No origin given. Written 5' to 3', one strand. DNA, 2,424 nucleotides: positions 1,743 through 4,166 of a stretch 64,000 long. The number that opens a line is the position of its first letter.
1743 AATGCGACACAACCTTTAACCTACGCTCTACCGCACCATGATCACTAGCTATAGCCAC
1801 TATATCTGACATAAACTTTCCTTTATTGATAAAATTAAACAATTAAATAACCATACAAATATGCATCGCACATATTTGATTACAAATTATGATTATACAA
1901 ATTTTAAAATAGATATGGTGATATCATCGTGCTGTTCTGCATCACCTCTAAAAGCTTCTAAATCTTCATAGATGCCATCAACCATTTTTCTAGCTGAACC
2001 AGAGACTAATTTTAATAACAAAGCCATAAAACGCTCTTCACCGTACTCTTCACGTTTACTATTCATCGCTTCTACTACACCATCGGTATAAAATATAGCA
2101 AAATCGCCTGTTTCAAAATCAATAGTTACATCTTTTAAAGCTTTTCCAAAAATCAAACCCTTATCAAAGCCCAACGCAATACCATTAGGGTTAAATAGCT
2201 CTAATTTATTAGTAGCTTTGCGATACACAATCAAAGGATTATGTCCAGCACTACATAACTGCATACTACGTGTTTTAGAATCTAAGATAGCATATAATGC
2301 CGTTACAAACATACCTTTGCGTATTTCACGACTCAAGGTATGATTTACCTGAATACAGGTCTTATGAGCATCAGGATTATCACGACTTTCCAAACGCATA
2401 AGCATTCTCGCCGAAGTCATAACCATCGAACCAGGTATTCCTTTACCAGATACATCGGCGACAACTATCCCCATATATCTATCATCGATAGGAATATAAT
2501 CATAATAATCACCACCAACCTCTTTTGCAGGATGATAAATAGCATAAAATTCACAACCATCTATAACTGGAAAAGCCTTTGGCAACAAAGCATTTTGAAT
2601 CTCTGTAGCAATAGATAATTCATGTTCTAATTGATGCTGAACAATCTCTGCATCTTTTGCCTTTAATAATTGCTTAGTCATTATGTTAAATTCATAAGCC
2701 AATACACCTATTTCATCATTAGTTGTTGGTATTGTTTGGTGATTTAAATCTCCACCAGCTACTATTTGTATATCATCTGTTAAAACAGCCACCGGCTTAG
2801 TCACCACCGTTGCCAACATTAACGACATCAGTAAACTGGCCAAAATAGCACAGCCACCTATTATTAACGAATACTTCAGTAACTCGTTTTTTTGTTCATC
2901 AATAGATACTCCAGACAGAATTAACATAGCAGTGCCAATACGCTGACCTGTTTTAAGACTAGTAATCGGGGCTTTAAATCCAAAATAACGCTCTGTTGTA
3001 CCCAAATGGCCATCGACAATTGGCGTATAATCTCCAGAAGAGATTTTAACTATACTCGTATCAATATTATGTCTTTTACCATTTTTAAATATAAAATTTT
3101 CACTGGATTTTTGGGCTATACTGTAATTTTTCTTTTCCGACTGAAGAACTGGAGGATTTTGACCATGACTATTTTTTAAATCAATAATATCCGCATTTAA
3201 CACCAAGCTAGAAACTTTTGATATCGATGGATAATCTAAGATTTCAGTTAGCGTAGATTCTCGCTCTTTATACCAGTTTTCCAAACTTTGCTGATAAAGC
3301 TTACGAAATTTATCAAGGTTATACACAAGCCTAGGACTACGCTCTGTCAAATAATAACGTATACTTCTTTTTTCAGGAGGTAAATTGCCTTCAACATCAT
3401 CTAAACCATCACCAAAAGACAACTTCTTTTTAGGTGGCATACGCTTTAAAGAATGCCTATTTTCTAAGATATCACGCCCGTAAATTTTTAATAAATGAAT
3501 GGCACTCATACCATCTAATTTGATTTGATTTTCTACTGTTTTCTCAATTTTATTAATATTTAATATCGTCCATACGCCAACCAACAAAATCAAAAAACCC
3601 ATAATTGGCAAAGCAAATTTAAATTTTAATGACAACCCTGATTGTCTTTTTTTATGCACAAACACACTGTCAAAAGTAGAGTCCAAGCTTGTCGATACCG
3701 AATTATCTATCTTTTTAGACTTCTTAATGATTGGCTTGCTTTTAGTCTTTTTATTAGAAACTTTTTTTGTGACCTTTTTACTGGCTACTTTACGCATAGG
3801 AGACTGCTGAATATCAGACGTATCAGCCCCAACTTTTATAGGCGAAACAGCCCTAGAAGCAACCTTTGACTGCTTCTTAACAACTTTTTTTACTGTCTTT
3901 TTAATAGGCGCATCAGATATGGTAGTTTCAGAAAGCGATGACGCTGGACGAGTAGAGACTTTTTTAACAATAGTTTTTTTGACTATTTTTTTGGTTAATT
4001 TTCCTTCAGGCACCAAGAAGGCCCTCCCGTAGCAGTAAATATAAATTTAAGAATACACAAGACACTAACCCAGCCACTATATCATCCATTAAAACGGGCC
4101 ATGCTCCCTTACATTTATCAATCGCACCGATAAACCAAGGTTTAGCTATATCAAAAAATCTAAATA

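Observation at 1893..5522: Transmembrane PP2C (SpoIIE/RsbU-like) phosphatase with a histone-H1-like lysine-rich tail, co-operonic with pgpA and an LPS heptosyltransferase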

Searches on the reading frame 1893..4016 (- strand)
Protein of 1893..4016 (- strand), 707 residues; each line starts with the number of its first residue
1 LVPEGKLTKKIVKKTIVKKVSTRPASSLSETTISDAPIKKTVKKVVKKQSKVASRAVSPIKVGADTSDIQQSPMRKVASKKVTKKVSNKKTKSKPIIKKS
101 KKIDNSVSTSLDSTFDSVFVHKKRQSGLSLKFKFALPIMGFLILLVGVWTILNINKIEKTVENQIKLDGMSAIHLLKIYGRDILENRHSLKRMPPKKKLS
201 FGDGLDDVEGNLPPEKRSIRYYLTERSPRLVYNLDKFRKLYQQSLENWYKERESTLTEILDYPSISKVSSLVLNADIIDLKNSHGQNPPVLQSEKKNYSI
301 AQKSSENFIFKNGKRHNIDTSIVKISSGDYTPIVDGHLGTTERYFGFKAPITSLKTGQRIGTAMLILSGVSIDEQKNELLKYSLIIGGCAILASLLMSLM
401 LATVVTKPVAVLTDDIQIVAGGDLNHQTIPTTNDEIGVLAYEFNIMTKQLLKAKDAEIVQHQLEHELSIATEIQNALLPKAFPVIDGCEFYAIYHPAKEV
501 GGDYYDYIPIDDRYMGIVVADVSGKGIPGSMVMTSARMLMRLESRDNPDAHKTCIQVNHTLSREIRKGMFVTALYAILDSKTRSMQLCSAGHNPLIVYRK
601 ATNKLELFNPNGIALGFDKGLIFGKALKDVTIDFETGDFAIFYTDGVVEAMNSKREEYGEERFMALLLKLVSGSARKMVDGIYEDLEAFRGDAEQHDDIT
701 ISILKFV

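Call 3: search_protein_families(library=pfam, proteins=[window:1893-4016:-], max_evalue=0.01)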
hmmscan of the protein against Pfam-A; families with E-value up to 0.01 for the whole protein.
window:1893-4016:- (707 aa): 2 families
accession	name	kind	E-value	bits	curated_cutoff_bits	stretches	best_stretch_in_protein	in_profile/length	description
PF07228.17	SpoIIE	-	9e-45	153.4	25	1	511-706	1-191/192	Stage II sporulation protein E (SpoIIE)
PF00672.30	HAMP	-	4.9e-05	24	25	1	401-450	2-51/53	HAMP domain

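Call 5: find_homologous_proteins(query=window:1893-4016:-, max_evalue=0.00001)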
Query window:1893-4016:- (707 aa): 222 proteins with E <= 0.00001 among 8000 candidates; the best 120 are listed.
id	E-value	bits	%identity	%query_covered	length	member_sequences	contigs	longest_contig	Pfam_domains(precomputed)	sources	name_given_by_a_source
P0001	0.0e+0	1553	100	100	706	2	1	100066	PF07228.18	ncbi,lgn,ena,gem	-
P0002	8.3e-101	356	44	54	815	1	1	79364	PF00672.31,PF07228.18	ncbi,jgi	ncbi:MAG: SpoIIE family protein phosphatase [Planctomycetota bacterium]|jgi:serine phosphatase RsbU 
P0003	2.9e-91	325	44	51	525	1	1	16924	PF00672.31,PF07228.18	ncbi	-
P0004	2.6e-76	276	32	81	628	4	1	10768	PF00672.31,PF07228.18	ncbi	-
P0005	9.5e-76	274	44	44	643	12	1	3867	PF00672.31,PF07228.18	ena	-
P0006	6.9e-48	182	35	50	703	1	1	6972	PF00672.31,PF17201.11,PF02743.25,PF22673.3,PF07228.18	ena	-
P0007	1.6e-47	180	37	43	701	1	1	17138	PF00672.31,PF17201.11,PF02743.25,PF22673.3,PF07228.18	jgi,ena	-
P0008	2.3e-46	177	36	46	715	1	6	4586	PF00672.31,PF02743.25,PF07228.18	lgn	-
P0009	1.1e-45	174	34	46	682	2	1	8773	PF00672.31,PF02743.25,PF22673.3,PF07228.18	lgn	-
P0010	7.3e-45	172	36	51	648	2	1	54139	PF00672.31,PF17201.11,PF02743.25,PF22673.3,PF07228.18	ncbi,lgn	ncbi:MAG: SpoIIE family protein phosphatase [Pseudomonadota bacterium]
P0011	1.7e-44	170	35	44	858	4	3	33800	PF00672.31,PF17201.11,PF02743.25,PF13581.13,PF07228.18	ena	-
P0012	3.5e-44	169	38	35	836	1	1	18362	PF13185.13,PF17820.8,PF01590.33,PF13180.13,PF07228.18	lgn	-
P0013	1.3e-43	167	35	49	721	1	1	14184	PF00672.31,PF17201.11,PF02743.25,PF14827.13,PF22673.3,PF07228.18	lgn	-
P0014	7.5e-43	165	34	45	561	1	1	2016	PF00672.31,PF17201.11,PF17202.11,PF07228.18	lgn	-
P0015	1.8e-42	164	35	46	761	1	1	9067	PF00672.31,PF22673.3,PF13581.13,PF07228.18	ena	-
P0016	1.5e-41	161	28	53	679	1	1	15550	PF00672.31,PF17201.11,PF02743.25,PF22673.3,PF08269.18,PF07228.18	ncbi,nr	ncbi:MAG: SpoIIE family protein phosphatase [Desulfobulbus sp.]|nr:SpoIIE family protein phosphatase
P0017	4.3e-41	159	34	45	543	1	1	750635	PF07228.18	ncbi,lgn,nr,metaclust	ncbi:hypothetical protein C806_00567 [Lachnospiraceae bacterium 3-1]|nr:hypothetical protein C806_00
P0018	5.4e-41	159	34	45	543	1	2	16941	PF07228.18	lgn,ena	-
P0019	5.8e-41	159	38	34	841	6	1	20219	PF13185.13,PF17820.8,PF13492.13,PF07228.18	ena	-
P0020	6.0e-41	159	33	46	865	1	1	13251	PF00672.31,PF17201.11,PF02743.25,PF13581.13,PF07228.18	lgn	-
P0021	7.9e-41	158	34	45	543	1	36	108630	PF07228.18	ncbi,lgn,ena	-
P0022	3.3e-40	156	33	44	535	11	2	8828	PF07228.18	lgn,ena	-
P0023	3.4e-40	156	34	43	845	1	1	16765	PF00672.31,PF02743.25,PF22673.3,PF13581.13,PF07228.18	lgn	-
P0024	6.1e-40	155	33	45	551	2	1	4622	PF07228.18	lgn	-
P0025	6.8e-40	155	32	45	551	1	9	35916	PF07228.18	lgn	-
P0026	7.0e-40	155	32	45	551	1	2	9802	PF07228.18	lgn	-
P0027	8.4e-40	155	37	35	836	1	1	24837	PF13185.13,PF17820.8,PF01590.33,PF13180.13,PF13492.13,PF07228.18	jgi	jgi:sigma-B regulation protein RsbU (phosphoserine phosphatase)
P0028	1.0e-39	155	35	39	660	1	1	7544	PF06177.17,PF00672.31,PF07228.18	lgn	-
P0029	2.9e-39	153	32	45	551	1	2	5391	PF07228.18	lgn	-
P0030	4.4e-39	153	33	45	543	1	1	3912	PF07228.18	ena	-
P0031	5.0e-39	152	34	44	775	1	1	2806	PF00672.31,PF13581.13,PF02518.32,PF07228.18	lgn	-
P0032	6.3e-39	152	34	39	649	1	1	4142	PF06177.17,PF00672.31,PF07228.18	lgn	-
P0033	6.5e-39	152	34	39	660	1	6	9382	PF06177.17,PF00672.31,PF07228.18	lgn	-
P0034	7.7e-39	152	32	47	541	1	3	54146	PF07228.18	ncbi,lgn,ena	-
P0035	8.1e-39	152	34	46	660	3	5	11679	PF06177.17,PF00672.31,PF07228.18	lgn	-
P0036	8.8e-39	152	34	45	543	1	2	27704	PF07228.18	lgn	-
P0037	1.0e-38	151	32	47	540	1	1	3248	PF07228.18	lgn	-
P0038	1.0e-38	151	34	45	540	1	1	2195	PF07228.18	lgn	-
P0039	1.1e-38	151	32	47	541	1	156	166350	PF07228.18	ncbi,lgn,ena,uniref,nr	ncbi:PP2C family protein-serine/threonine phosphatase [Otoolea muris]|uniref:PP2C family protein-ser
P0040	1.1e-38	151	32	47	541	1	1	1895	PF07228.18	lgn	-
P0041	1.1e-38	151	34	45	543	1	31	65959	PF07228.18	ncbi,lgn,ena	-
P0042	1.1e-38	151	32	47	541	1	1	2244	PF07228.18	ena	-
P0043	1.1e-38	151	32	47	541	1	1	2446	PF07228.18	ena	-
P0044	1.2e-38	151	32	47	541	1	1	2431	PF07228.18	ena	-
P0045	1.4e-38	151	32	47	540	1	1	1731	PF07228.18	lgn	-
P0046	1.5e-38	151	33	45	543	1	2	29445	PF07228.18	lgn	-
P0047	1.6e-38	151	34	47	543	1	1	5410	PF07228.18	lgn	-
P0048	1.7e-38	151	32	46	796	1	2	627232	PF00672.31,PF02743.25,PF22673.3,PF13581.13,PF07228.18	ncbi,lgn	-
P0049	1.9e-38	150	33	45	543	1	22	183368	PF07228.18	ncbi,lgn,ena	-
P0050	2.0e-38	150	32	47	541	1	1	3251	PF07228.18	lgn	-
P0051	2.1e-38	150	33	45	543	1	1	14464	PF07228.18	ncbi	-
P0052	2.2e-38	150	32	47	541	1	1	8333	PF07228.18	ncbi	-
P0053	2.6e-38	150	34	45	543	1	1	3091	PF07228.18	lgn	-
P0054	2.9e-38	150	32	46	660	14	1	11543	PF06177.17,PF07228.18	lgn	-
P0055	3.2e-38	150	31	48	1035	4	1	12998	PF00892.27,PF00672.31,PF02743.25,PF22673.3,PF07228.18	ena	-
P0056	3.7e-38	149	34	45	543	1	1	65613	PF07228.18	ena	-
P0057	3.8e-38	149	33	45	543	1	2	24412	PF07228.18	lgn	-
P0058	3.8e-38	149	32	47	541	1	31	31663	PF07228.18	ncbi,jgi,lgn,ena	-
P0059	3.9e-38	149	33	45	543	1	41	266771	PF07228.18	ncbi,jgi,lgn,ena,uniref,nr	ncbi:HAMP domain-containing protein [Petralouisia muris]|jgi:sigma-B regulation protein RsbU (phosph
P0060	4.3e-38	149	32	49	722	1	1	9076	PF00672.31,PF17201.11,PF02743.25,PF22673.3,PF07228.18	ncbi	-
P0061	5.2e-38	149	33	45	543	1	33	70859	PF07228.18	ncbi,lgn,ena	-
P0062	6.5e-38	149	34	44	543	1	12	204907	PF00672.31,PF07228.18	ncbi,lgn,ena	-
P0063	7.1e-38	149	33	45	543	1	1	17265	PF07228.18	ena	-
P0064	7.6e-38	148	33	45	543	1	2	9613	PF07228.18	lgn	-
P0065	7.6e-38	148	33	45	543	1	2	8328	PF07228.18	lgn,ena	-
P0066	8.5e-38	148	35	44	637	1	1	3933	PF00672.31,PF02743.25,PF22673.3,PF07228.18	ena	-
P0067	8.8e-38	148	33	45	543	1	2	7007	PF07228.18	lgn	-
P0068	1.0e-37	148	32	47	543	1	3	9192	PF07228.18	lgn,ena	-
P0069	1.4e-37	148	33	45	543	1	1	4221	PF07228.18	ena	-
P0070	1.5e-37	148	33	45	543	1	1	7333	PF07228.18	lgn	-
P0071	1.7e-37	147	31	43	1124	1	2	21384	PF00672.31,PF02743.25,PF22673.3,PF07228.18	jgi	jgi:serine phosphatase RsbU (regulator of sigma subunit)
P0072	1.9e-37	147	33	45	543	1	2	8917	PF07228.18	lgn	-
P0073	1.9e-37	147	33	45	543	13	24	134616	PF07228.18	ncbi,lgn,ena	-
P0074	1.9e-37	147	35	39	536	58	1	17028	PF07228.18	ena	-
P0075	2.2e-37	147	32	46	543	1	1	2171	PF07228.18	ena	-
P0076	2.4e-37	147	32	47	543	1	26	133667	PF07228.18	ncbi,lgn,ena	-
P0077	2.8e-37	147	34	39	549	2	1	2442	PF07228.18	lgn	-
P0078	3.2e-37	146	32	46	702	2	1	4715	PF00672.31,PF07228.18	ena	-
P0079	3.3e-37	146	32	46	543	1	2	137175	PF07228.18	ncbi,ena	-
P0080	3.5e-37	146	32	46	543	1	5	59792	PF07228.18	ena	-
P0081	3.6e-37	146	33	43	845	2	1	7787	PF00672.31,PF02743.25,PF22673.3,PF13581.13,PF07228.18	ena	-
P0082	3.9e-37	146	33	43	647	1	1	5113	PF00672.31,PF02743.25,PF22673.3,PF08269.18,PF07228.18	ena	-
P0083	4.4e-37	146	32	46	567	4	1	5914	PF07228.18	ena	-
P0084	4.6e-37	146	32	45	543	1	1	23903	PF07228.18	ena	-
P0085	4.6e-37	146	32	46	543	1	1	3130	PF07228.18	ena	-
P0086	4.6e-37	146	32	46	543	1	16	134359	PF07228.18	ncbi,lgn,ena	-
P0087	7.4e-37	145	32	45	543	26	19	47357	PF07228.18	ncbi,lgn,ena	-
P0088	1.1e-36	145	34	45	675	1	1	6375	PF13581.13,PF07228.18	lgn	-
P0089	1.4e-36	144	32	45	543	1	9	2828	PF07228.18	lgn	-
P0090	3.2e-36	143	37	35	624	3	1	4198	PF13581.13,PF07228.18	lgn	-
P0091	3.8e-36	143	33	45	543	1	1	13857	PF07228.18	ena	-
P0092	4.4e-36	143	33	44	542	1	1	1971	PF07228.18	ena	-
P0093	4.4e-36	143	37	35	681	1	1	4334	PF13581.13,PF07228.18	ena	-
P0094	4.7e-36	143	33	45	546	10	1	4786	PF07228.18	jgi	jgi:sigma-B regulation protein RsbU (phosphoserine phosphatase)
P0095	5.2e-36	142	34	39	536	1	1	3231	PF07228.18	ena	-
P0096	5.5e-36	142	33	45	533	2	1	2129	PF07228.18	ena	-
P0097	6.9e-36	142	32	46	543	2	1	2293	PF07228.18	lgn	-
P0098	7.7e-36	142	33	45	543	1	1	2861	PF07228.18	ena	-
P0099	1.9e-35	141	35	39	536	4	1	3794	PF07228.18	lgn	-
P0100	2.7e-35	140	33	43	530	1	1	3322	PF00672.31,PF07228.18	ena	-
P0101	2.8e-35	140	34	39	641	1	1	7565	PF07228.18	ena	-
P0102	4.6e-35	139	34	44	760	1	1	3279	PF00672.31,PF02743.25,PF22673.3,PF13581.13,PF07228.18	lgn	-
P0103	5.5e-35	139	30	47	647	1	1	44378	PF00672.31,PF17201.11,PF02743.25,PF22673.3,PF07228.18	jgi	jgi:sigma-B regulation protein RsbU (phosphoserine phosphatase)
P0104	5.7e-35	139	32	45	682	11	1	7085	PF00672.31,PF13581.13,PF07228.18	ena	-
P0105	6.3e-35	139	33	46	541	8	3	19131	PF07228.18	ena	-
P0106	6.6e-35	139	32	48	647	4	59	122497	PF00672.31,PF17201.11,PF02743.25,PF22673.3,PF08269.18,PF07228.18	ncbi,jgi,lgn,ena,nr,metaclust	ncbi:MAG: serine/threonine protein phosphatase [Ignavibacteria bacterium CG_4_8_14_3_um_filter_37_9]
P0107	7.8e-35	139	34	45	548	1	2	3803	PF07228.18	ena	-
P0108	1.1e-34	138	31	49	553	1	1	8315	PF07228.18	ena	-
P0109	1.2e-34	138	31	49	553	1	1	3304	PF07228.18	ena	-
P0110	1.2e-34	138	31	49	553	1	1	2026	PF07228.18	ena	-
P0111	2.2e-34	137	34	40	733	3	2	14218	PF13581.13,PF07228.18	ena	-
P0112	2.2e-34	137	32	47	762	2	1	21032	PF22673.3,PF13581.13,PF07228.18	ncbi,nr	ncbi:SpoIIE family protein phosphatase [bacterium]|nr:SpoIIE family protein phosphatase [bacterium]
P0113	3.3e-34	136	32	44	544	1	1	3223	PF07228.18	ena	-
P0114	3.4e-34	136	31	45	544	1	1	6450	PF07228.18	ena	-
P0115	4.8e-34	136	36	39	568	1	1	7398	PF07228.18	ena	-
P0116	7.2e-34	135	37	33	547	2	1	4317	PF07228.18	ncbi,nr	ncbi:MAG: PP2C family protein-serine/threonine phosphatase [Lachnospiraceae bacterium]|nr:PP2C famil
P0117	7.5e-34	135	32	43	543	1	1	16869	PF07228.18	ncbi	-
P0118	1.2e-33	135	31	44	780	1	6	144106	PF00672.31,PF22673.3,PF13581.13,PF07228.18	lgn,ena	-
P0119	1.4e-33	134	30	45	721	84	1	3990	PF00672.31,PF02743.25,PF22673.3,PF07228.18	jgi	-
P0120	1.4e-33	134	34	41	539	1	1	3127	PF07228.18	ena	-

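Call 7: find_encoding_contigs(protein=P0001, flank=10000, max_places=4)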
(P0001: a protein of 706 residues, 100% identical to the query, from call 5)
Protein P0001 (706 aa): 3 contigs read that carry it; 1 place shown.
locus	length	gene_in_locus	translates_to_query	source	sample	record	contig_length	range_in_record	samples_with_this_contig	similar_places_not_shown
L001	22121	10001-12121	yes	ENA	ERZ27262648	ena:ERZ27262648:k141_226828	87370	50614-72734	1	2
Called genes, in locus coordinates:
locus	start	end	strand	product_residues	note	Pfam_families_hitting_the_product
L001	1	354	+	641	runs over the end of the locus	PF13231:PMT_2 (weak)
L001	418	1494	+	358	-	PF01926:MMR_HSR1, PF02421:FeoB_N (weak)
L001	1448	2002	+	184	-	PF00156:Pribosyltran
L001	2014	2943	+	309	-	PF02729:OTCace_N, PF00185:OTCace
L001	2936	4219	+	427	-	PF07969:Amidohydro_3 (faint), PF12890:DHOase, PF01979:Amidohydro_1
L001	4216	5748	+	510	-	PF13487:HD_5, PF01966:HD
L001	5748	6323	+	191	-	PF09835:DUF2062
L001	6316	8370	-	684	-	PF00133:tRNA-synt_1, PF09334:tRNA-synt_1g, PF08264:Anticodon_1, PF19303:Anticodon_3, PF01588:tRNA_bind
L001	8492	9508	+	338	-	PF01075:Glyco_transf_9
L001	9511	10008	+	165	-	PF04608:PgpA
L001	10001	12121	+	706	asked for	PF07228:SpoIIE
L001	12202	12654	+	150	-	PF02502:LacAB_rpiB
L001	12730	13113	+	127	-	PF00507:Oxidored_q4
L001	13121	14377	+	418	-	PF01058:Oxidored_q6, PF00329:Complex1_30kDa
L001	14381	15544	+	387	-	PF00374:NiFeSe_Hases (weak), PF00346:Complex1_49kDa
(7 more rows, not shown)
